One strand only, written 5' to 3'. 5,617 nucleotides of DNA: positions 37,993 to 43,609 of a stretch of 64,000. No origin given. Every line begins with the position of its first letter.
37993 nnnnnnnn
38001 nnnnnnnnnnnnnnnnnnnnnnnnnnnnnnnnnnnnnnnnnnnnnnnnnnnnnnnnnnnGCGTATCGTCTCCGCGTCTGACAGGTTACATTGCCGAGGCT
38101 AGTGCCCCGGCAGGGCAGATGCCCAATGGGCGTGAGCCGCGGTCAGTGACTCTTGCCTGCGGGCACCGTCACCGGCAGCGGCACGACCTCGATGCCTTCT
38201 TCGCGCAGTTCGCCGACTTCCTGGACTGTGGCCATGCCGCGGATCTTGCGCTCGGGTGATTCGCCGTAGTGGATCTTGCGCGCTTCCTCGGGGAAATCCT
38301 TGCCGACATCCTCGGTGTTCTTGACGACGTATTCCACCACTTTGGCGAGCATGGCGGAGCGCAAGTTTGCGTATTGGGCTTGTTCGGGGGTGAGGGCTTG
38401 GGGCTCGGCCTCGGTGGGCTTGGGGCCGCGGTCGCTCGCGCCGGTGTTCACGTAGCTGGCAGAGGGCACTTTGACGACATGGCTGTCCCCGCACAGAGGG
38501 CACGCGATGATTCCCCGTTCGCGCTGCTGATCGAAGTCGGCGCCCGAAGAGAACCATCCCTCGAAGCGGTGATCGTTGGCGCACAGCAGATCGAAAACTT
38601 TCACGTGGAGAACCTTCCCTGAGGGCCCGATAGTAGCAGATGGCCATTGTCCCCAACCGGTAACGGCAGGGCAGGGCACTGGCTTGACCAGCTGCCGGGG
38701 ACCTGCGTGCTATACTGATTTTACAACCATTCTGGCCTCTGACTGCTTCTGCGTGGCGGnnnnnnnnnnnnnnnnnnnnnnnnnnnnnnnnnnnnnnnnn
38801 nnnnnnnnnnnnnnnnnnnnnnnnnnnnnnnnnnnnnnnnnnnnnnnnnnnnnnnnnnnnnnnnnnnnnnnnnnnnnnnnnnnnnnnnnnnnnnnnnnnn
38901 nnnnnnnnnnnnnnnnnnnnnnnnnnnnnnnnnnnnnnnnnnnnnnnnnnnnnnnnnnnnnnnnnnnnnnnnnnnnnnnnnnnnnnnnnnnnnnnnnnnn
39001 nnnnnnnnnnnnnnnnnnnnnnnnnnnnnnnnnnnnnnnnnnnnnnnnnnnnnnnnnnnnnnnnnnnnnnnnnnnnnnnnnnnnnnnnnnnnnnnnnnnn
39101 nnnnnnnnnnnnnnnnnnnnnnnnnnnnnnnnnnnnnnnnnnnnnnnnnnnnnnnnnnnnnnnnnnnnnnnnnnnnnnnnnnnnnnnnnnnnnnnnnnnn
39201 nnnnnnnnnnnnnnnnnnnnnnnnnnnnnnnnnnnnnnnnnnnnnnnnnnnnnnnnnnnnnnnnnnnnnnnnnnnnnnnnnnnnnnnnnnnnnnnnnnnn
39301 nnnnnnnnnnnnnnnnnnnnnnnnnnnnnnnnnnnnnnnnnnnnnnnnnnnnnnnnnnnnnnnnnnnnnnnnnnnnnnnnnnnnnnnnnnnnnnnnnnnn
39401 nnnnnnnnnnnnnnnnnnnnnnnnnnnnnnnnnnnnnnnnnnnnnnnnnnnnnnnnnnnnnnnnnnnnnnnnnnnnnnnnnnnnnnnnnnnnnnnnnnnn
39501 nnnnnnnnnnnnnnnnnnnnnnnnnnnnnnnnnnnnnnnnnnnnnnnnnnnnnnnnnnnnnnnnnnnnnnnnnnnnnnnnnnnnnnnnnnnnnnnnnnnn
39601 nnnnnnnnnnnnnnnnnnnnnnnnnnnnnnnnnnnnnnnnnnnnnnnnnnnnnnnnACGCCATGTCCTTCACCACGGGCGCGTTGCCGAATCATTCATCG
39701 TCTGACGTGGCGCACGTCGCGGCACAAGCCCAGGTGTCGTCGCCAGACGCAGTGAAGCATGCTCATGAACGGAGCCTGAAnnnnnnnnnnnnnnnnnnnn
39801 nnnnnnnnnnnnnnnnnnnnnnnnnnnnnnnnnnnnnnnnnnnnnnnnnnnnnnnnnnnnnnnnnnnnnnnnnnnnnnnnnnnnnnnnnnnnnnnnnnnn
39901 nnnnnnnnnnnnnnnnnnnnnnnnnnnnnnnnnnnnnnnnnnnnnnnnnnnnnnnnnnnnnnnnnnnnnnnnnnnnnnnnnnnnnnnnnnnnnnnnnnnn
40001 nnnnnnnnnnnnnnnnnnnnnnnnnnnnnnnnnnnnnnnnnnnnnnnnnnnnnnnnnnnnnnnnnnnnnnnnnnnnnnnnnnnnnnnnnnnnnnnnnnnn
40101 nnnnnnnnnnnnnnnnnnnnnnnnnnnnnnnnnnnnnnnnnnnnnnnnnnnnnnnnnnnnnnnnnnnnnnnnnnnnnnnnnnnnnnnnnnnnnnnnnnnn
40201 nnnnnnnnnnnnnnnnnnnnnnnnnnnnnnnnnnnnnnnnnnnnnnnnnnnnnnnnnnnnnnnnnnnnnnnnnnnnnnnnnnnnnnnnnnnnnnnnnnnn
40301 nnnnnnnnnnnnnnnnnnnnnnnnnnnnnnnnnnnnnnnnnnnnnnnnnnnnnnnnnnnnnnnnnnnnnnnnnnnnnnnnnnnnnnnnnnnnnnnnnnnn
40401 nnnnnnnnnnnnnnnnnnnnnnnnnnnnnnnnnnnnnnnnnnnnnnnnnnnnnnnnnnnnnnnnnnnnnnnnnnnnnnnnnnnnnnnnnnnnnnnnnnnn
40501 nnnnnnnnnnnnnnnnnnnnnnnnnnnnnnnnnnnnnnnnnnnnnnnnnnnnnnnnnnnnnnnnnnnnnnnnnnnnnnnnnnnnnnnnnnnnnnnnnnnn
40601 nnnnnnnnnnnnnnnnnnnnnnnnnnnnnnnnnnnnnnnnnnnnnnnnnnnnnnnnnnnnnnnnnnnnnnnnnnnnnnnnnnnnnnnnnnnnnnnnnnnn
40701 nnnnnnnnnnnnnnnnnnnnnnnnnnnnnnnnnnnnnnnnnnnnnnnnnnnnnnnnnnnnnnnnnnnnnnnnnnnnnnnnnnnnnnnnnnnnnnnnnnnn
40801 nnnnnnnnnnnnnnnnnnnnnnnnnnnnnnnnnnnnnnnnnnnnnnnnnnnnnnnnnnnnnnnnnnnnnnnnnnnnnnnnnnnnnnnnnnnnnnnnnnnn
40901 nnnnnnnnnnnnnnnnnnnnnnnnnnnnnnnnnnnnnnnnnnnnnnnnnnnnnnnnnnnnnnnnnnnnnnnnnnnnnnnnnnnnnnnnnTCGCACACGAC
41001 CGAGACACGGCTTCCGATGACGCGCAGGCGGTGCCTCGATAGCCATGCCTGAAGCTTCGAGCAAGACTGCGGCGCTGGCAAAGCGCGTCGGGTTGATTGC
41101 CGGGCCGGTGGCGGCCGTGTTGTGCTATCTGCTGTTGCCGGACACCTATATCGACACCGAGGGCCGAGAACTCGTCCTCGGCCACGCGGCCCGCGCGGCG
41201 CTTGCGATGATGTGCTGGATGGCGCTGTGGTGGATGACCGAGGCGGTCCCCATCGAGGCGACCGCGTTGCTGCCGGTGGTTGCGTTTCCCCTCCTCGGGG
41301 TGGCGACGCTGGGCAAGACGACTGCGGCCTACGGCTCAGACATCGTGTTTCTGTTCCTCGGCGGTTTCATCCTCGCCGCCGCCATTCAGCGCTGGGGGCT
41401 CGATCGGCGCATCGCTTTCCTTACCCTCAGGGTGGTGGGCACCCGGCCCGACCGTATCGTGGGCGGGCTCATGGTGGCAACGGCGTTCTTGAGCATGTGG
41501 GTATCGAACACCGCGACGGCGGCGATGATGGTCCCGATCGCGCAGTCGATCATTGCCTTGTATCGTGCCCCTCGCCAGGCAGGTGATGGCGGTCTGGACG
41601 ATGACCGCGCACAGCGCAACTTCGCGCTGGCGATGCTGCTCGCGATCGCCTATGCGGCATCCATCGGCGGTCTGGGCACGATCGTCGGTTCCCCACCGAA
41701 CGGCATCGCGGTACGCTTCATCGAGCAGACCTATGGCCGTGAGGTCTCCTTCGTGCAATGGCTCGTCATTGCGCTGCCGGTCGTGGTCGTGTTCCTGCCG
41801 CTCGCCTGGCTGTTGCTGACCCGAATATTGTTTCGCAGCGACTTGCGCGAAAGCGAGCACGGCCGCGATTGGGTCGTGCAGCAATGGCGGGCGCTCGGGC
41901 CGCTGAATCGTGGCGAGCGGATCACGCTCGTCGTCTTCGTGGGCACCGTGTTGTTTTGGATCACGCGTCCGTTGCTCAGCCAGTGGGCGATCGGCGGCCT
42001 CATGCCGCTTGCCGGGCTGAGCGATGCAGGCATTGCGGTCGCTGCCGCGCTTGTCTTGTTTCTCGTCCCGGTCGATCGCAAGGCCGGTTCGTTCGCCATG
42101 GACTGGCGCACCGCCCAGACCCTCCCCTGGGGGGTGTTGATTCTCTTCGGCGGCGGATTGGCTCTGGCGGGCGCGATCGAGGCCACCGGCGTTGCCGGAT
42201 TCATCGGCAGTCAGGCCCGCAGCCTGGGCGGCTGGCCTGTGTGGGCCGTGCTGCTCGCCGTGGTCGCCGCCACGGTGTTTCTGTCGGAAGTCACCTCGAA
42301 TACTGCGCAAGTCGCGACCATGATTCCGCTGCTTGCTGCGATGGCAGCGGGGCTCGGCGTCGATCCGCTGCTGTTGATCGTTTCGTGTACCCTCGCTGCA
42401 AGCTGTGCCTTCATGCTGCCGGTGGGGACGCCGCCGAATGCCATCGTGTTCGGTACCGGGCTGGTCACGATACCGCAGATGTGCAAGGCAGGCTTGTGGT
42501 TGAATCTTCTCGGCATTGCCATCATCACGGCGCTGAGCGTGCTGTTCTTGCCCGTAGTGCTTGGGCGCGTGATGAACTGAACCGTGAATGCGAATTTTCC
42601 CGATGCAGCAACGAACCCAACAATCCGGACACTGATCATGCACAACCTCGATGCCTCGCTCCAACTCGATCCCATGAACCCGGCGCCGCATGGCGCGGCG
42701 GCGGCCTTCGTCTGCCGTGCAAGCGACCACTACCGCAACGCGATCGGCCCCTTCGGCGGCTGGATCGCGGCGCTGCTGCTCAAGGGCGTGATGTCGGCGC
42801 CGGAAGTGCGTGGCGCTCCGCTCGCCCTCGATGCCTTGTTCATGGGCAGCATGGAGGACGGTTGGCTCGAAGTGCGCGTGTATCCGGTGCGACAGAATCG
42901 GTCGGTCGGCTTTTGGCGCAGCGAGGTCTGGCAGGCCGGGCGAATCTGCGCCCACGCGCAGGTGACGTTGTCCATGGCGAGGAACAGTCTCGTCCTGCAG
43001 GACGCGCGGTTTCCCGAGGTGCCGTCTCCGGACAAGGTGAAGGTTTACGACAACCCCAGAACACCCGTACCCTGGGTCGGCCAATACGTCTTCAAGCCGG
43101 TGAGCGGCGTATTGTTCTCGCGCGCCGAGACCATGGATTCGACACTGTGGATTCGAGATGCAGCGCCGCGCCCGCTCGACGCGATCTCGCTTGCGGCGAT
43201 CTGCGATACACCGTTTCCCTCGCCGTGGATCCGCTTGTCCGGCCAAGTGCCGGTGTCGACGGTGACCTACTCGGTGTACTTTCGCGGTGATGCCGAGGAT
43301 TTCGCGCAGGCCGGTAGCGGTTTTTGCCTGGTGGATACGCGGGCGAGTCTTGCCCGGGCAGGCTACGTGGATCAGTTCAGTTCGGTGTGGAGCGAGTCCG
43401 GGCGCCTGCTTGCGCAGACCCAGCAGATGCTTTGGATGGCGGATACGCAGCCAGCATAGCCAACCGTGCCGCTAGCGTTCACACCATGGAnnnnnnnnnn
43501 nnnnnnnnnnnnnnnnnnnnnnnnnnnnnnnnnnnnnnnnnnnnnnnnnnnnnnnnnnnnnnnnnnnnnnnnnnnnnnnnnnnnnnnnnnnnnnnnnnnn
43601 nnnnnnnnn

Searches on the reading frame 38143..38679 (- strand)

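Call 9: search_protein_families(library=pfam, proteins=[window:38143-38679:-])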
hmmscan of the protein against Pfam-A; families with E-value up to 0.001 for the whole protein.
window:38143-38679:- (178 aa): 2 families
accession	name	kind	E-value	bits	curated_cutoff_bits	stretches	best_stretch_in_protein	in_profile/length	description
PF06676.16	DUF1178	-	2.3e-49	168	31.6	1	27-171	2-145/147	Protein of unknown function (DUF1178)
PF23454.1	Zn_ribbon_Brz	-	0.00015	22.8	27.9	0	58-83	6-31/58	Transcriptional regulator Brz zinc beta ribbon domain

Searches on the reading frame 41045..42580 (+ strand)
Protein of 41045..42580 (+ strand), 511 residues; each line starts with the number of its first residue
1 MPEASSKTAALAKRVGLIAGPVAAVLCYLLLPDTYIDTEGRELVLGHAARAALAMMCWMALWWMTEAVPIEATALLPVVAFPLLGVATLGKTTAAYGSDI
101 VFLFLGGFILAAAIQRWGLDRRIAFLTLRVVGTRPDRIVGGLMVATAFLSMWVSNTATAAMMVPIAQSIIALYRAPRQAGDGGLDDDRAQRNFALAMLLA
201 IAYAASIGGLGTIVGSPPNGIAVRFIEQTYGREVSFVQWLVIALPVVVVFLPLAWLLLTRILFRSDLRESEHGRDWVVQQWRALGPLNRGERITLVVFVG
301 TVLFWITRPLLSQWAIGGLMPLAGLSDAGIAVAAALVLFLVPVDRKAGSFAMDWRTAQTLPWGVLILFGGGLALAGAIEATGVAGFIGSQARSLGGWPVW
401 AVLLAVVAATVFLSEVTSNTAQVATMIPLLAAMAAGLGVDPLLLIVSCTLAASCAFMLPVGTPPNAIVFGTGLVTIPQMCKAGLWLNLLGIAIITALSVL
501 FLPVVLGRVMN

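Call 9: search_protein_families(library=pfam, proteins=[window:41045-42580:+])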
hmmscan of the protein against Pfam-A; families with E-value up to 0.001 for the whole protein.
window:41045-42580:+ (511 aa): 2 families
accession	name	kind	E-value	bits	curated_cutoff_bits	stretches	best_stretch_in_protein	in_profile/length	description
PF00939.25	Na_sulph_symp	-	3.2e-74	251.1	27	1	46-502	27-466/472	Sodium:sulfate symporter transmembrane region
PF03600.22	CitMHS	-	4e-60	204.1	31.9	1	61-446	2-333/336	Citrate transporter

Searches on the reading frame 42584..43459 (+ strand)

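Call 9: search_protein_families(library=pfam, proteins=[window:42584-43459:+])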
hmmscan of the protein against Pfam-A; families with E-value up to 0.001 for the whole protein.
window:42584-43459:+ (291 aa): 2 families
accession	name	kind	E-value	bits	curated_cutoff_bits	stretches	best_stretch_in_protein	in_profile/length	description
PF20789.3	4HBT_3C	-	1.9e-18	67.4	24.1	1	162-284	16-139/140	Acyl-CoA thioesterase C-terminal domain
PF13622.12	4HBT_3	-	7.4e-11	42.6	24.3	1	53-129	7-82/83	Acyl-CoA thioesterase N-terminal domain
